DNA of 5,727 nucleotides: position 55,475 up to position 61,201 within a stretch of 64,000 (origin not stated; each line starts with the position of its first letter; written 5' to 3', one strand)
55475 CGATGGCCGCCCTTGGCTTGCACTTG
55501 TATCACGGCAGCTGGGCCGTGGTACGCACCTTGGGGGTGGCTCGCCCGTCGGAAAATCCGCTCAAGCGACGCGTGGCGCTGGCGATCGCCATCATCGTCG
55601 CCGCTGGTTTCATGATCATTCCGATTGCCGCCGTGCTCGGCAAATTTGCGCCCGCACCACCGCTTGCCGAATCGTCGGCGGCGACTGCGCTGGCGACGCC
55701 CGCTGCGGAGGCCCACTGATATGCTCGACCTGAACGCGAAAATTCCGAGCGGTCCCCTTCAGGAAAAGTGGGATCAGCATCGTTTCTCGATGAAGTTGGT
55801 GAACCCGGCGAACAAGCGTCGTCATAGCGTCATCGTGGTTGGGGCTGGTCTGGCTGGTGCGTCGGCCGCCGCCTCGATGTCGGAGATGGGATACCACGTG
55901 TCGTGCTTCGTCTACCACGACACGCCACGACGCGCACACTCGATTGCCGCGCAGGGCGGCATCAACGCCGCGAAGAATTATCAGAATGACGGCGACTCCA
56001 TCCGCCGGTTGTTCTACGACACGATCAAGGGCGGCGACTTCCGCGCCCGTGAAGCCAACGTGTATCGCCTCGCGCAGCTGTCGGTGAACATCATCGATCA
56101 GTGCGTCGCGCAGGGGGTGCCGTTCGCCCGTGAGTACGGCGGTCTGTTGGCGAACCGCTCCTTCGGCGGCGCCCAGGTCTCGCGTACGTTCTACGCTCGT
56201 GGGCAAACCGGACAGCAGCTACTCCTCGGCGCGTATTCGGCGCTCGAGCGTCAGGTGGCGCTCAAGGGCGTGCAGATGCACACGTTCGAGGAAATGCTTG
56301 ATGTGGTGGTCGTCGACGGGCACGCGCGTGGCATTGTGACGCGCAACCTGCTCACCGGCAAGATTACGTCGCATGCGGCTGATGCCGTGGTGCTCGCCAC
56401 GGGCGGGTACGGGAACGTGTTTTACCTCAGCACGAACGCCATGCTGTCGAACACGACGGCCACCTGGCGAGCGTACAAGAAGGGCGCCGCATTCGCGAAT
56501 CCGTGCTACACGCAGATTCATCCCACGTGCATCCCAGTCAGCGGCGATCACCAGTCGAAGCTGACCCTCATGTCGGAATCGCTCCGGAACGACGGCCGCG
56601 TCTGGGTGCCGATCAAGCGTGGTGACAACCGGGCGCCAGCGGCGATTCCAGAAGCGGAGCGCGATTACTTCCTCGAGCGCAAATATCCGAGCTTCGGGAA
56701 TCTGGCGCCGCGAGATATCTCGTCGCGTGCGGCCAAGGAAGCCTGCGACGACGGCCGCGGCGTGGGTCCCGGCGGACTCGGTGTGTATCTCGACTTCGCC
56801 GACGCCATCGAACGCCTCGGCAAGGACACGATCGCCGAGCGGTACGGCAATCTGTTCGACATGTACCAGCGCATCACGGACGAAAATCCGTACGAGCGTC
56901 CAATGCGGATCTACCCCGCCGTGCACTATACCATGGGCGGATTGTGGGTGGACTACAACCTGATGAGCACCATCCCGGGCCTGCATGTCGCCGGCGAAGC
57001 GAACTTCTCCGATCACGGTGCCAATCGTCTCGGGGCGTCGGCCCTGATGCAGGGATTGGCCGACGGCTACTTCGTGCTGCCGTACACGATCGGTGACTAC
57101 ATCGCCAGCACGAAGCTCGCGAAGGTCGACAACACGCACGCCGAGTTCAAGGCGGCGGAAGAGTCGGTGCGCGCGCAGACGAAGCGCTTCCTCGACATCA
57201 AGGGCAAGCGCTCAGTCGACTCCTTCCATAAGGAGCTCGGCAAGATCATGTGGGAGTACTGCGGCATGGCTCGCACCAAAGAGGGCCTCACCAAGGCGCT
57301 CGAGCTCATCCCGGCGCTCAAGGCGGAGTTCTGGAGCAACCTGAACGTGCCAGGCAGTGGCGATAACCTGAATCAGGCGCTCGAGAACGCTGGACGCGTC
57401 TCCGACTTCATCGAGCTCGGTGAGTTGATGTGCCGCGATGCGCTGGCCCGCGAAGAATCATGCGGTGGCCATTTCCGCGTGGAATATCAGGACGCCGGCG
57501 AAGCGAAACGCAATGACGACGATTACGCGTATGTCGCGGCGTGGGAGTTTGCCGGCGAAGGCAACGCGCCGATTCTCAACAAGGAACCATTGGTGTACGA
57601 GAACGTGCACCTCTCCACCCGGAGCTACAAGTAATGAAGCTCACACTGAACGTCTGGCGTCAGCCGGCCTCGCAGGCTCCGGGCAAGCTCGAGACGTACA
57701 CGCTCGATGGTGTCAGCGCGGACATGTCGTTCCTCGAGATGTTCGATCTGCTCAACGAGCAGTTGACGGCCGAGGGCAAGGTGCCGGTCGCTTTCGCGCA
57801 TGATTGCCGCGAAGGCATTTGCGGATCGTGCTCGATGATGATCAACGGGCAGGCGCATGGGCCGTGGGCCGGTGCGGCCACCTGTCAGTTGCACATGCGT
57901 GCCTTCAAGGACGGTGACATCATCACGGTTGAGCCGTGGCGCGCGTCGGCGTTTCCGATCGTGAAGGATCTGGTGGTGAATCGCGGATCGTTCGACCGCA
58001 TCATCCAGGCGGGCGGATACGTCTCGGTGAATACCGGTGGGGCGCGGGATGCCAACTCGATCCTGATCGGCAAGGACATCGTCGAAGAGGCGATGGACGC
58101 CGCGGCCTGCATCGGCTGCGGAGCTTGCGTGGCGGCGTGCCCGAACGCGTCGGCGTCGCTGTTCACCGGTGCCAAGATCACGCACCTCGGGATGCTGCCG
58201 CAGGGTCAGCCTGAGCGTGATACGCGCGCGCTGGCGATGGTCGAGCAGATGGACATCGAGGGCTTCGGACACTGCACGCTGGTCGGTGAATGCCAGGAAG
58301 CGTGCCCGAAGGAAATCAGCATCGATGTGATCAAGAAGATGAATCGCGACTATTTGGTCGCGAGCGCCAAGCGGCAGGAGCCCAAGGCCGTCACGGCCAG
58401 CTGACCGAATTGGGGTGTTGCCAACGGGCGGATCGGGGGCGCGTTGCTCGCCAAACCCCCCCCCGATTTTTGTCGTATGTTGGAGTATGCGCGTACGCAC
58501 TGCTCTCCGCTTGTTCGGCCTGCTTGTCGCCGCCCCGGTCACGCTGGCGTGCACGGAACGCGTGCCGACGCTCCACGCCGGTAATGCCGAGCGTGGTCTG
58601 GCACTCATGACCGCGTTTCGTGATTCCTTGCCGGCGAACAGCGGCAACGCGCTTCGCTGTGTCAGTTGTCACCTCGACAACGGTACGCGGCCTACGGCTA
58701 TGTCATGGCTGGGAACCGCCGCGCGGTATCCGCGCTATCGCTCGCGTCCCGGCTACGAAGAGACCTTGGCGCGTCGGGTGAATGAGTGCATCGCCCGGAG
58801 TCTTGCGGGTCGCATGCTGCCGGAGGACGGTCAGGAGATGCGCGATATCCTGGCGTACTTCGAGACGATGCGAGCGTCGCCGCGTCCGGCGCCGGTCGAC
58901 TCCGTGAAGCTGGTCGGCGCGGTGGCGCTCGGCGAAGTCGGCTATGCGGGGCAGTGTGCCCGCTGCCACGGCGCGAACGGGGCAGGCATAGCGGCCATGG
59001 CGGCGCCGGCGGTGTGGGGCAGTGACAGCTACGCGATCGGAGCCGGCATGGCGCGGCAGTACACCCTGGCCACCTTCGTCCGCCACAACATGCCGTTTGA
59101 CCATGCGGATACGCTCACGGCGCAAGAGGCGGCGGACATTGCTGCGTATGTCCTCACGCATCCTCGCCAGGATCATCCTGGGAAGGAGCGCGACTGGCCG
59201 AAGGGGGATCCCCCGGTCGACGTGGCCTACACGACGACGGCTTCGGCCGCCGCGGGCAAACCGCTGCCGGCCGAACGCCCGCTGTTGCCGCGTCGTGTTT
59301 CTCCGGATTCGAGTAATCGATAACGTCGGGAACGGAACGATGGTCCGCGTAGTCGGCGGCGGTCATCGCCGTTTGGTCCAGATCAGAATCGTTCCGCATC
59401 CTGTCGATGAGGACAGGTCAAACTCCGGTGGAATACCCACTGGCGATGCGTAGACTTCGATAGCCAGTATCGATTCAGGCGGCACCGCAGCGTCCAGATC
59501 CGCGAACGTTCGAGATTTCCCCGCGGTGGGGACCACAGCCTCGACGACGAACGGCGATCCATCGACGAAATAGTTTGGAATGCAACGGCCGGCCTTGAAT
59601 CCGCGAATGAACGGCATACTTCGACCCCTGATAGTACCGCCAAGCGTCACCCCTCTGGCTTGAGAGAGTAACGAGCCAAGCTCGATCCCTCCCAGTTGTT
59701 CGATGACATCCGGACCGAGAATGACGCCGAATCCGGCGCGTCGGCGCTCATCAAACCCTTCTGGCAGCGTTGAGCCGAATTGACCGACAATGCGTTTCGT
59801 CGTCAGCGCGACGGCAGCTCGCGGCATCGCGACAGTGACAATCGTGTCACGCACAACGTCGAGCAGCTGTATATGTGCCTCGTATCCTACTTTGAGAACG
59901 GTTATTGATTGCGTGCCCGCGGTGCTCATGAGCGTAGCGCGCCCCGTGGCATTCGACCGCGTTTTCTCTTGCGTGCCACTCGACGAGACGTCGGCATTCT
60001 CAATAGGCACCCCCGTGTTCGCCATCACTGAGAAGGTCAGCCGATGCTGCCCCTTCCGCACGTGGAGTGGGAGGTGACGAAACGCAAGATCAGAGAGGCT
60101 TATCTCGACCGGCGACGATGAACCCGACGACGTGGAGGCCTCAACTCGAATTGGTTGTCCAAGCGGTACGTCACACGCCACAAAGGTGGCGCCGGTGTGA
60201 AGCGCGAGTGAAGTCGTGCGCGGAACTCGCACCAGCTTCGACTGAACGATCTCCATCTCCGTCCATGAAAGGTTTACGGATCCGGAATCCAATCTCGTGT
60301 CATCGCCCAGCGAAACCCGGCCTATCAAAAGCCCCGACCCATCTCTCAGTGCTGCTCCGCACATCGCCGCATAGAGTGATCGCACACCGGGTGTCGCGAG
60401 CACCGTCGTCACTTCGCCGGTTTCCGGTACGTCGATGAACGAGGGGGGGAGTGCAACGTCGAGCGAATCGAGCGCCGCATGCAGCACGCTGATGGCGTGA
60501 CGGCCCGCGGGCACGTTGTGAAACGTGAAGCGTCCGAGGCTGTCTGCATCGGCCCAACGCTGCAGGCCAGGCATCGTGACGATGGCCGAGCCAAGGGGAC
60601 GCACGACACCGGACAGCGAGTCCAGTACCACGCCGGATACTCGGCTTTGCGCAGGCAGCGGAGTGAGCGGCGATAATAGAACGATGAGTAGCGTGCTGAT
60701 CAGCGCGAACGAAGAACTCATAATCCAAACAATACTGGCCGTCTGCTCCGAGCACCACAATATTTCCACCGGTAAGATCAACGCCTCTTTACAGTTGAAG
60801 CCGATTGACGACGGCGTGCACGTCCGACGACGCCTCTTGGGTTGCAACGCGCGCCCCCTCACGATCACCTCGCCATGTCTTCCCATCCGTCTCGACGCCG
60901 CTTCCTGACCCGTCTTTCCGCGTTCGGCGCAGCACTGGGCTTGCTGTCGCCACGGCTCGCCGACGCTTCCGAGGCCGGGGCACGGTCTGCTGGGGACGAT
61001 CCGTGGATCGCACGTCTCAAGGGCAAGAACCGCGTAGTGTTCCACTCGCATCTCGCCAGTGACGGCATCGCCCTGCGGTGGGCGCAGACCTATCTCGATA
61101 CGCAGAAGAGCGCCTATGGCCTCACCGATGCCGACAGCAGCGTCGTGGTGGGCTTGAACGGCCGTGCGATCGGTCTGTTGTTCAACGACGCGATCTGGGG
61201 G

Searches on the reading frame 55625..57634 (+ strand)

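Call 75: search_protein_families(library=pfam, proteins=[window:55625-57634:+], max_evalue=1e-8)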
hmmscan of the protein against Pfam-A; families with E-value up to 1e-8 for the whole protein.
window:55625-57634:+ (669 aa): 2 families
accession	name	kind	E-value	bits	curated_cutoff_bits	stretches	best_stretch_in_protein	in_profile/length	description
PF00890.30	FAD_binding_2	-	5.9e-52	177.7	20.4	1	69-474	2-414/414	FAD binding domain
PF02910.25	Succ_DH_flav_C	-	9e-36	123.1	20.8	1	535-668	1-130/130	Fumarate reductase flavoprotein C-term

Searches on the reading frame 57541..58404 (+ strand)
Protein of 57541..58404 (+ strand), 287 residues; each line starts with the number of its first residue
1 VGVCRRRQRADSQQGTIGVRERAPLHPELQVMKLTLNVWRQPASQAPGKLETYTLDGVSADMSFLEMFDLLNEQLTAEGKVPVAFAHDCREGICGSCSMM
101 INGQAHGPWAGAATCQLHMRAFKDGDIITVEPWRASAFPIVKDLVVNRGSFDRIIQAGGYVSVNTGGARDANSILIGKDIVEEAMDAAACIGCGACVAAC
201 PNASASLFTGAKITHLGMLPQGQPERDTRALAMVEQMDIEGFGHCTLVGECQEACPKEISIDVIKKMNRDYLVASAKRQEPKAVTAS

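Call 75: search_protein_families(library=pfam, proteins=[window:57541-58404:+], max_evalue=1e-8)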
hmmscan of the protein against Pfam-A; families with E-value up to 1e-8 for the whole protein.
window:57541-58404:+ (287 aa): 3 families
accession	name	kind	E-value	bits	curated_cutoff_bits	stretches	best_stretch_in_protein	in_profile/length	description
PF13085.11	Fer2_3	-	3.5e-21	75.7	27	1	35-151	1-105/107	2Fe-2S iron-sulfur cluster binding domain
PF13183.11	Fer4_8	-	1.1e-09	39.1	27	1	187-259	2-68/68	4Fe-4S dicluster domain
PF12838.12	Fer4_7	-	7.4e-09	36.4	27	1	190-258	2-51/52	4Fe-4S dicluster domain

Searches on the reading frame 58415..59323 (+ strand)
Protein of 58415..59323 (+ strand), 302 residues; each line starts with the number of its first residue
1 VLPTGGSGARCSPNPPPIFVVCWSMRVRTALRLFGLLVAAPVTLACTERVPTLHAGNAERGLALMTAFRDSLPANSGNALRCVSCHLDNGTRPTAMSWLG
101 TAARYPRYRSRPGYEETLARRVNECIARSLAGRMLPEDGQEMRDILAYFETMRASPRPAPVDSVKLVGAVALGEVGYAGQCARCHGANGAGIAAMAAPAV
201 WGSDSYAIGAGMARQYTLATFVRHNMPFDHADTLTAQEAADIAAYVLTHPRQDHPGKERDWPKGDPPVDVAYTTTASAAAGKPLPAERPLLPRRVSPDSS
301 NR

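Call 75: search_protein_families(library=pfam, proteins=[window:58415-59323:+], max_evalue=1e-8)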
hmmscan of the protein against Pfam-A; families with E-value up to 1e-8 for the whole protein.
window:58415-59323:+ (302 aa): 2 families
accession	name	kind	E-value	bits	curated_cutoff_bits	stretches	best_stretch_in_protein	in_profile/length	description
PF13442.11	Cytochrome_CBB3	-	1.1e-09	38.9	27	0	170-246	3-68/68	Cytochrome C oxidase, cbb3-type, subunit III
PF00034.26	Cytochrom_C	-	9.3e-09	36.9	21.3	0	171-248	2-88/90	Cytochrome c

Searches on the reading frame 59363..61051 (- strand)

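Call 75: search_protein_families(library=pfam, proteins=[window:59363-61051:-], max_evalue=1e-8)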
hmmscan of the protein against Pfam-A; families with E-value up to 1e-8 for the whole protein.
window:59363-61051:- (562 aa): 2 families
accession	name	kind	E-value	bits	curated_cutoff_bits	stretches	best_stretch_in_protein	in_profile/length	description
PF13620.12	CarboxypepD_reg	-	1.4e-12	48.2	32.3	0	342-403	6-75/82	Carboxypeptidase regulatory-like domain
PF13715.12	CarbopepD_reg_2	-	1.5e-09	38.2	32.2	0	344-404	8-69/88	CarboxypepD_reg-like domain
